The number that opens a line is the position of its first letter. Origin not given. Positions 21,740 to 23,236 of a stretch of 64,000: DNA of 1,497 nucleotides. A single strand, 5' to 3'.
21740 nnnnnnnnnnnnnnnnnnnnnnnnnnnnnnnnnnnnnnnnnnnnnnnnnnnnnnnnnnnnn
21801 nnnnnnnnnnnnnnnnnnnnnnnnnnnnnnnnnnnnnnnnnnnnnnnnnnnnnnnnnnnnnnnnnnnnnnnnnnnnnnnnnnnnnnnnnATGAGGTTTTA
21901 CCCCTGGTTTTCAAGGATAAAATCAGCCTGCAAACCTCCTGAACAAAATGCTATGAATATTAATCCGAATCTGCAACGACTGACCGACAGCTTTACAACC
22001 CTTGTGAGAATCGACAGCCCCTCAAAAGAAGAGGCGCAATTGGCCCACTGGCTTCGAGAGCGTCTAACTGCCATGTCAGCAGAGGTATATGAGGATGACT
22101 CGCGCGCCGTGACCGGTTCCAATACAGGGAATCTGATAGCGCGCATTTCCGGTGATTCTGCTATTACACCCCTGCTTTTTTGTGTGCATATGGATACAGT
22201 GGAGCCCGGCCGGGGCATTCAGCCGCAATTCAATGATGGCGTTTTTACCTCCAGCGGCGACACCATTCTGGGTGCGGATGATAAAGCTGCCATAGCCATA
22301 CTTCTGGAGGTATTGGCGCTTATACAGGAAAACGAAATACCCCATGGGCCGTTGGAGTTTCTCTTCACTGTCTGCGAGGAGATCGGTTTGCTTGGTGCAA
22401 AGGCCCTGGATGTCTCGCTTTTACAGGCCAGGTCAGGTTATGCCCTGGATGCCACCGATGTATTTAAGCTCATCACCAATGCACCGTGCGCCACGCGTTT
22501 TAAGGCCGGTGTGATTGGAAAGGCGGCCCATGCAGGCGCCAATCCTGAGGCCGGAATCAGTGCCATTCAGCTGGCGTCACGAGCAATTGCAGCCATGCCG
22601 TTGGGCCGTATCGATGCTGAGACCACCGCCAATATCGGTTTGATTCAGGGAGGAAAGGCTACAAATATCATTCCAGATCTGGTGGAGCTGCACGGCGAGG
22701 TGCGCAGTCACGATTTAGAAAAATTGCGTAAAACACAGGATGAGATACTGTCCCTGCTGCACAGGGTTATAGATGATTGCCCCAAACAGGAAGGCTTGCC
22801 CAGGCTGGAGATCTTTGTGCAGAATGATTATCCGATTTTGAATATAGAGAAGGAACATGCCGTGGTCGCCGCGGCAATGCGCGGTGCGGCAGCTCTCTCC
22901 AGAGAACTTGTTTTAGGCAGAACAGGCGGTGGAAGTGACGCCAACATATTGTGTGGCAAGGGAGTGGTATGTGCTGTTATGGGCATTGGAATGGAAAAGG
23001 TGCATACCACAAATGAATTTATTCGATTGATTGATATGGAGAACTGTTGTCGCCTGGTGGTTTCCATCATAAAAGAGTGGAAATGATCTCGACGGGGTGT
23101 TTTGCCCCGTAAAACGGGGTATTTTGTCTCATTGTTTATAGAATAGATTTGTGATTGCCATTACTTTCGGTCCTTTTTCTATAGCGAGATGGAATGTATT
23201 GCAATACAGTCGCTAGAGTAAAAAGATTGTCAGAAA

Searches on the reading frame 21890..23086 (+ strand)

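Call 69: search_protein_families(library=pfam, proteins=[window:21890-23086:+], max_evalue=0.00001)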
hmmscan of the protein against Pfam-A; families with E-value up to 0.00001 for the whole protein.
window:21890-23086:+ (398 aa): 4 families
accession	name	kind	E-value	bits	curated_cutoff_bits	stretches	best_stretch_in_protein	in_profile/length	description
PF07687.19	M20_dimer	-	9.2e-18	64.6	21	1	203-290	8-99/107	Peptidase dimerisation domain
PF01546.33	Peptidase_M20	-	3.6e-16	60.1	24.6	1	97-395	2-205/206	Peptidase family M20/M25/M40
PF05343.19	Peptidase_M42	-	2.4e-14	53.5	23.2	1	130-190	134-192/292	M42 glutamyl aminopeptidase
PF04389.22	Peptidase_M28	-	1.1e-09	38.7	21.3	1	81-173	1-76/193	Peptidase family M28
